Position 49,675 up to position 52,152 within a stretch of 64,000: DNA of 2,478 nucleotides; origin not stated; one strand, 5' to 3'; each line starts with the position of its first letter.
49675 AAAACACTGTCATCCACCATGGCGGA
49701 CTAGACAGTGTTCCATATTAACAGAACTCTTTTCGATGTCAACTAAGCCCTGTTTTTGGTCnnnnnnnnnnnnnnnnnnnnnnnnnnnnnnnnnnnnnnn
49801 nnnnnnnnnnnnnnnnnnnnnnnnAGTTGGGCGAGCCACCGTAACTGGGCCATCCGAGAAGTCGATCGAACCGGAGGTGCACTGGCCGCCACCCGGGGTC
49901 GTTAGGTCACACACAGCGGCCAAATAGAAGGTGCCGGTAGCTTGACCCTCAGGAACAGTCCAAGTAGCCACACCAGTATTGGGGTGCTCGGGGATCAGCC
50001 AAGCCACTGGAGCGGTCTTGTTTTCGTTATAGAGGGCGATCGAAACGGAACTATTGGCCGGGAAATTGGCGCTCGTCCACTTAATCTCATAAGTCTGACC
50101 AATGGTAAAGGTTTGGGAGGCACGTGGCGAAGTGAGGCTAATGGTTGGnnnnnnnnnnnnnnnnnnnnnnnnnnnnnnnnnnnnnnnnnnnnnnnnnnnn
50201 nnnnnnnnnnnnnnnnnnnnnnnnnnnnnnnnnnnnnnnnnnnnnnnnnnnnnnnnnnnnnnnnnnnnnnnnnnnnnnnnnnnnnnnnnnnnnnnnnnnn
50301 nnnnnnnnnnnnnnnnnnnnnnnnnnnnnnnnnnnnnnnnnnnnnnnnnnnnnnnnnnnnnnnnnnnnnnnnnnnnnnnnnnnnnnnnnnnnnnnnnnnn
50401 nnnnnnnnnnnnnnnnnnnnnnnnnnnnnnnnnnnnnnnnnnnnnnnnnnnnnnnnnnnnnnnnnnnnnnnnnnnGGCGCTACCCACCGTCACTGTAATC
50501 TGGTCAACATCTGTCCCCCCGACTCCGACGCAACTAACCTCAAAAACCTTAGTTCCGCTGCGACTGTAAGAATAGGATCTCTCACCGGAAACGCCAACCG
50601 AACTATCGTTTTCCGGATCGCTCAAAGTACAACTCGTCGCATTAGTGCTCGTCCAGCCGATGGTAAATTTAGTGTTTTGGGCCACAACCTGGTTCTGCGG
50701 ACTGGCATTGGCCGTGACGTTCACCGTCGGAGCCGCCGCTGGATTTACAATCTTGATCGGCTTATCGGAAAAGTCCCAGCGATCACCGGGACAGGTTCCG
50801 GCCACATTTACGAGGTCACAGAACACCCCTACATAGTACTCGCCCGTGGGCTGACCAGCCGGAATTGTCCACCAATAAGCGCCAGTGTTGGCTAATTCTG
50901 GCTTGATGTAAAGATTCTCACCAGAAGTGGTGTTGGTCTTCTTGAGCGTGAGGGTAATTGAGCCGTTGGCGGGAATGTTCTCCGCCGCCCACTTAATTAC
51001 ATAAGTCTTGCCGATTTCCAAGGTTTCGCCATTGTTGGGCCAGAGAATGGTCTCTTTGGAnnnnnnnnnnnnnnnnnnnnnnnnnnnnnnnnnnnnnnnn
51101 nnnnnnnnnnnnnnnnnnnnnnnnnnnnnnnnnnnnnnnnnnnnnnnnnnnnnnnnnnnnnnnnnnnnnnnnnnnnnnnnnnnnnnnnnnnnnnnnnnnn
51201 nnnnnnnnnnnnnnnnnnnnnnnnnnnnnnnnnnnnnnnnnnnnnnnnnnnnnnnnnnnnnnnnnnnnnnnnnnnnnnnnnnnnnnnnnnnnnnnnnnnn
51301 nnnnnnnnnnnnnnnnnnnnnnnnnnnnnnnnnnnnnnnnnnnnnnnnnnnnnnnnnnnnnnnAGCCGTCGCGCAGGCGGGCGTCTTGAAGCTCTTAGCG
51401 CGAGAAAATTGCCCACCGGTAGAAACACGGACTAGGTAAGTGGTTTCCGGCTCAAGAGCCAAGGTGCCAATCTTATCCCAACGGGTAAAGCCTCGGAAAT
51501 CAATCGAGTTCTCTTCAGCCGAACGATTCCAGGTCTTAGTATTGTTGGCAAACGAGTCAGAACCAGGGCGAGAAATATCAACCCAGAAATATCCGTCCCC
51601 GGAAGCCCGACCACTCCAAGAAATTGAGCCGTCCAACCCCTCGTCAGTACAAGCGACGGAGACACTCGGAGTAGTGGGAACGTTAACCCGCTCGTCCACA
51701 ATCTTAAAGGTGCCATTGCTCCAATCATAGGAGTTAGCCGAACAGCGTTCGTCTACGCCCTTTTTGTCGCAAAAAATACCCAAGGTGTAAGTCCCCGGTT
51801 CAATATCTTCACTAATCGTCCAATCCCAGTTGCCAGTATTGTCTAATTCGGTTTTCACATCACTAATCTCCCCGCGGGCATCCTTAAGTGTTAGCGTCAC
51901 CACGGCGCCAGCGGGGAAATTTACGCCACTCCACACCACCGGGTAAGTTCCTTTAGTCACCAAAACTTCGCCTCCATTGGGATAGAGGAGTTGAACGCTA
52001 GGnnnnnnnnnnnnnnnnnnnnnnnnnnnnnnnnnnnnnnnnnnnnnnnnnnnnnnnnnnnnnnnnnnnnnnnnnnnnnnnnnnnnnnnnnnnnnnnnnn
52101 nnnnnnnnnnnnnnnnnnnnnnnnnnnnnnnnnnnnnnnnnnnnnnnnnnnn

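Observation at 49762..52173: An 803-aa surface protein built from three copies of a roughly 100-aa two-cysteine beta-rich repeat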

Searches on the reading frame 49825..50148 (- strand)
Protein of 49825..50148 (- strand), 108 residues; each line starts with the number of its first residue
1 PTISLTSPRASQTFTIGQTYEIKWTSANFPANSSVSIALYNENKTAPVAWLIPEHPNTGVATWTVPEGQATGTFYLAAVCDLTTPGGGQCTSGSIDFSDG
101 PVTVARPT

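Call 69: search_protein_families(library=pfam, proteins=[window:49825-50148:-], max_evalue=0.1)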
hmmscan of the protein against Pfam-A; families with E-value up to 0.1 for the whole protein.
window:49825-50148:- (108 aa): 3 families
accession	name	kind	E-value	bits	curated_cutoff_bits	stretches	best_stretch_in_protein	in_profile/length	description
PF10342.15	Kre9_KNH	-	9.2e-08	33.2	24.6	1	7-76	1-73/94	Kre9/KNH-like N-terminal Ig-like domain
PF14610.12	Psg1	-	0.0015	18.7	30.1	1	7-48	29-72/186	Ykl077w/Psg1 (Pma1 Stabilization in Golgi)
PF17957.7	Big_7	-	0.035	15.2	24.1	1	1-29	1-29/70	Bacterial Ig domain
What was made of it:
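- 49825..50148 (-): Repeat K3, residues 676-783, Kre9_KNH-like, Cys755/Cys765. PF10342 at 33.2 bits (call 69).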

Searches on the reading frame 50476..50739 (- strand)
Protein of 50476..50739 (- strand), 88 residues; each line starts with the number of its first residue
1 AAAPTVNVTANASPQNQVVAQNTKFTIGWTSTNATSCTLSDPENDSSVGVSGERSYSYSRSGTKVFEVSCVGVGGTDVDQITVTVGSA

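Call 34: search_protein_families(library=pfam, proteins=[window:50476-50739:-], max_evalue=10)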
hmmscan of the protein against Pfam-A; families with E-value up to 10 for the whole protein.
seq(88 aa): 0 families
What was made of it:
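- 50476..50739 (-): Domain I, residues 479-566: two-Cys Ig-like module (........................), absent from the orthologue. No Pfam hit (call 34).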

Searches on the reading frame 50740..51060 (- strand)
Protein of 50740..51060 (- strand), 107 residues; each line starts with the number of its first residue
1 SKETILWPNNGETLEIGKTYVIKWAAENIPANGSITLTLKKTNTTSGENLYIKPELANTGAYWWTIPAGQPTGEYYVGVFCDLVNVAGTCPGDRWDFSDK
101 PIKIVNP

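Call 17: find_homologous_proteins(query=A2, max_evalue=0.001)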
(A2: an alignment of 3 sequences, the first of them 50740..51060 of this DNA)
Query A2 (3 sequences): 86 candidates shared short words with the query, none scored E <= 0.001.
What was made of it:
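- Tried and rejected: A word-indexed homologue search with the three-repeat alignment found nothing (call 17).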

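Call 28: search_solved_structures(query=A2, max_evalue=1, show_alignments=2)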
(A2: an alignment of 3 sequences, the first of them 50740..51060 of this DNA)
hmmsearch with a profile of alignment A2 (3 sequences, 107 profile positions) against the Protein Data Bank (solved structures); distinct sequences matched with E-value up to 1: 1.
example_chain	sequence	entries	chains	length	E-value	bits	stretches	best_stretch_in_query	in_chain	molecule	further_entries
4mah_A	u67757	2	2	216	0.34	14.1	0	59-77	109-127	AA11 Lytic Polysaccharide Monooxygenase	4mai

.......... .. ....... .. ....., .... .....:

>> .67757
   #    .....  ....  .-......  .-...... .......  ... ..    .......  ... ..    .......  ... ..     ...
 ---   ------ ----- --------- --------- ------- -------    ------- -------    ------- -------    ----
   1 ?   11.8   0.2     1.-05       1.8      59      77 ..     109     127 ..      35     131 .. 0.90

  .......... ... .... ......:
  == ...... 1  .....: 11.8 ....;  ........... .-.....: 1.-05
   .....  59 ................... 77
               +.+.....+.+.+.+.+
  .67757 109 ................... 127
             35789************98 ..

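Call 30: search_protein_representatives(alignment_id=A2)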
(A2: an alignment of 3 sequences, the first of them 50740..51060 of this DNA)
Query: 3 sequences, 107 profile positions. Proteins with E-value up to 0.001 (for the whole library): 8432; up to 1e-10: 2771; up to 1e-30: 311. The best 150 are listed.
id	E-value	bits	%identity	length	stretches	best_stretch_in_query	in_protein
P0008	1.3e-147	497.9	-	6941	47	4-71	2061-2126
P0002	4.4e-142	480.2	-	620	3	2-106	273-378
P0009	6.5e-110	376.7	-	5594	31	4-78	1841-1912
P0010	2.7e-106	365.1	-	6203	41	4-70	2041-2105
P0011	1.6e-98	340.0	-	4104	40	1-67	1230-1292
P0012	5.5e-91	315.8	-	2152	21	1-67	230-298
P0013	3.2e-88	306.9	-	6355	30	1-105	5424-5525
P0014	6.6e-87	302.7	-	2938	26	2-69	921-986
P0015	1.5e-83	291.9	-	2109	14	1-80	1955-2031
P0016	8.4e-83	289.5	-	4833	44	1-87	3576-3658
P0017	9.4e-79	276.5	-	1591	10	3-106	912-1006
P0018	4.1e-77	271.2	-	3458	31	1-67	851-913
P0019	4.3e-76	267.9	-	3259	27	3-71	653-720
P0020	8.8e-75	263.7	-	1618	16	1-79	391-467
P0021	6.9e-71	251.2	-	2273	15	1-82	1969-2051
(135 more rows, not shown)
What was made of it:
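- Closest known: Bacterial giant or multi-repeat surface proteins built from the same module. Same: The same domain family by profile search (E down to 1e-147, call 30), with the motif SPNGGE-W-G-ITW ...
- Stalk-like use elsewhere: 8,432 representative proteins match the repeat profile, many with 10-49 copies (call 30). In bacteria the module mostly occurs as long tandem arrays, typical of spacers (call 30).
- Tried and rejected: The exhaustive HMM search was needed (call 30).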

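Call 50: predict_structure(alignment_id=A3)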
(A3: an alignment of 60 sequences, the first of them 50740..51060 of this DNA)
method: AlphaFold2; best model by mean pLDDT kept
length: 107 residues; sequences in the alignment: 60
mean_pLDDT: 95.1   pTM: 0.87
mean pLDDT of the five models: 95.1, 94.8, 93.6, 92.3, 91.4
residues with pLDDT >= 90: 95; 70-90: 12; 50-70: 0; < 50: 0
segments of 3 or more residues with pLDDT < 50: none
pLDDT, mean of each block of 10 residues (from residue 1): 96 98 96 96 91 96 98 98 91 91 98
secondary structure, 60 per line:
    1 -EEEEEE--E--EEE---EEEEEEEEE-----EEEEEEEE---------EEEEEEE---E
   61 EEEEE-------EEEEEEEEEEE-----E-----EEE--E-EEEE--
elements in order: E2-7 E13-15 E19-27 E33-40 E50-56 E60-65 E73-83 E95-97 E102-105
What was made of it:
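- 50740..51060 (-): Repeat K2, residues 372-478, Kre9_KNH-like, Cys452/Cys461. AlphaFold2 pLDDT 95.1, pTM 0.87, eight to nine strands (call 50).
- On Pfam PF10342 Kre9_KNH-like Ig-like domain: AlphaFold2 model of K2 with a 60-sequence alignment: pLDDT 95.1, pTM 0.87, strands only (call 50).
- Closest known: Pfam PF10342, Kre9/KNH-like N-terminal Ig-like domain. Same: About 100 aa, all-beta Ig-like fold (call 50).
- Fold: AlphaFold2 pLDDT 95.1 for K2 (call 50).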

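Call 53: fold_search(model_id=the predicted structure, library=pdb)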
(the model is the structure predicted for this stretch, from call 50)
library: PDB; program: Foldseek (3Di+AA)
matches with E <= 10: 1886; with E <= 0.001: 1
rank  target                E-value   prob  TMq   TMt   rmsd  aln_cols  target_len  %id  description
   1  9exj                  7.4e-04  1.00  0.55  0.34   5.2       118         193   18  Crystal structure of Aspergillus fumigatus AA11 Lytic Polysaccharide Monooxygenase (AfAA11B) in complex with Cu(II) (released 2025-04-23)
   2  8wae_A                1.4e-03  1.00  0.48  0.48   6.8       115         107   14  Crystal structure of a novel porphyran-binding carbohydrate binding module (released 2024-09-11)
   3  4ole_B                1.4e-03  1.00  0.43  0.40   7.9       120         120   13  Crystal structure of a neighbor of BRCA1 gene 1 (NBR1) from Homo sapiens at 2.52 A resolution (released 2014-02-19)
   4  6oy4_A                1.7e-03  1.00  0.56  0.50   5.5       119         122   14  Crystal structure of complex between recombinant Der p 2.0103 and Fab fragment of 7A1 (released 2019-08-28)
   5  3pdg                  1.8e-03  1.00  0.52  0.59   4.4       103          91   18  Structures of Clostridium thermocellum CbhA fibronectin(III)-like modules (released 2011-11-23)
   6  8wae_B                2.0e-03  1.00  0.49  0.49   6.4       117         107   14  Crystal structure of a novel porphyran-binding carbohydrate binding module (released 2024-09-11)
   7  6s5w_A                2.1e-03  1.00  0.39  0.40   6.3       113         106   17  Structure of Rib domain 'Rib Long' from Lactobacillus acidophilus (released 2019-12-11)
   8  8xgl_A                2.3e-03  1.00  0.52  0.48   7.1       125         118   14  Structure of the Magnaporthe oryzae effector NIS1 (released 2024-09-18)
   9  6s5w_B                2.3e-03  1.00  0.44  0.45   5.4       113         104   16  Structure of Rib domain 'Rib Long' from Lactobacillus acidophilus (released 2019-12-11)
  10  8k2i_B                2.5e-03  1.00  0.44  0.12   7.3       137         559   11  Crystal structure of Group 2 Oligosaccharide/Monosaccharide-releasing beta-N-acetylhexosaminidase NgaAt from Arabidops (released 2024-04-24)
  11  7p3u                  2.6e-03  1.00  0.56  0.33   4.8       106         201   17  Chitin-active fungal AA11 LPMO (released 2022-07-20)
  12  4qi8_A                2.9e-03  1.00  0.49  0.28   9.0       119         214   11  Lytic polysaccharide monooxygenase 9F from Neurospora crassa, NcLPMO9F (released 2015-07-15)
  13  9hdg                  2.9e-03  1.00  0.49  0.30   9.3       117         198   16  The structure of the catalytic domain of AfAA11B from the filamentous fungus Aspergillus fumigatus (released 2025-07-09)
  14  8k2h_B                2.9e-03  1.00  0.44  0.12   7.3       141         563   11  Crystal structure of Group 2Oligosaccharide/Monosaccharide-releasing beta-N-acetylhexosaminidase NgaAt from Arabidopsi (released 2024-04-24)
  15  8b7p_AAA              3.1e-03  1.00  0.52  0.31   6.4       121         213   14  Crystal structure of an AA9 LPMO from Aspergillus nidulans, AnLPMOC (released 2023-10-11)
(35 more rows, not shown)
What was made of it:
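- On Pfam PF10342 Kre9_KNH-like Ig-like domain: Foldseek returns Ig/FN3-like sandwiches (call 53).
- The nearest solved folds are generic Ig/FN3-like modules of extracellular carbohydrate-active or surface proteins: AA11 LPMO core, a porphyran-binding CBM, the CbhA FN3-like module, Rib, CARDB and the HPI S-layer, at TM 0.4-0.56 (call 53). The HPI S-layer appears among the weak fold matches (call 53). The nearest solved folds include a porphyran-binding CBM and LPMO cores (call 53). The fold matches are weak (TM <= 0.56, identity <= 18%) and generic (call 53).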

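Call 69: search_protein_families(library=pfam, proteins=[window:50740-51060:-], max_evalue=0.1)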
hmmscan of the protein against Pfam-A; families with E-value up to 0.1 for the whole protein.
window:50740-51060:- (107 aa): 2 families
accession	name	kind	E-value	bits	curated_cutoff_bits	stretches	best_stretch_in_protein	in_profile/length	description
PF10342.15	Kre9_KNH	-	4.4e-06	27.8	24.6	1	8-76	2-72/94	Kre9/KNH-like N-terminal Ig-like domain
PF14610.12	Psg1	-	1.5e-05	25.3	30.1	1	5-67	27-96/186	Ykl077w/Psg1 (Pma1 Stabilization in Golgi)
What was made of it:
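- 50740..51060 (-): PF10342 at 27.8 bits (call 69).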

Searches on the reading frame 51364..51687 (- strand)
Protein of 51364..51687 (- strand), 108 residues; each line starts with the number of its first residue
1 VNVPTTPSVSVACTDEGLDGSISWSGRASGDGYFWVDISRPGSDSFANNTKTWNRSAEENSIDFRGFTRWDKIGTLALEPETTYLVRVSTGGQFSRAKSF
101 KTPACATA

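Call 34: search_protein_families(library=pfam, proteins=[window:51364-51687:-], max_evalue=10)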
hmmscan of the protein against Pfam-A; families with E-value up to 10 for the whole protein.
seq(108 aa): 1 family
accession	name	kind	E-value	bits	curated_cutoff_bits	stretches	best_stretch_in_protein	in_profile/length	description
PF16656.11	Pur_ac_phosph_N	-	0.00063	20.7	30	1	20-102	15-93/93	Purple acid Phosphatase, N-terminal domain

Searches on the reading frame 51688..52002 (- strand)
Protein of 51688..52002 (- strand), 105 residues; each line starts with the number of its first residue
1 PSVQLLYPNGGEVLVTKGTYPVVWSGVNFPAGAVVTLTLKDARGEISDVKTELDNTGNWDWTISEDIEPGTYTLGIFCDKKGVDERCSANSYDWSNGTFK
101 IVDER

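Call 69: search_protein_families(library=pfam, proteins=[window:51688-52002:-], max_evalue=0.1)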
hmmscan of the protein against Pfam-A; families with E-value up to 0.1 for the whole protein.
window:51688-52002:- (105 aa): 5 families
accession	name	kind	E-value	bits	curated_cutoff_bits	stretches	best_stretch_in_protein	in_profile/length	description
PF19077.6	Big_13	-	0.0013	19.7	27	1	31-76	37-81/102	Bacterial Ig-like domain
PF10342.15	Kre9_KNH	-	0.0071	17.5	24.6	1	8-80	2-79/94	Kre9/KNH-like N-terminal Ig-like domain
PF19407.5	DUF5979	-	0.0096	17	25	1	10-66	37-80/104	Domain of unknown function (DUF5979)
PF17957.7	Big_7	-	0.0097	17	24.1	1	1-74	1-68/70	Bacterial Ig domain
PF23926.2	LtfC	-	0.018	16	27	1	21-66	18-65/100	LtfC-like, beta-sandwich domain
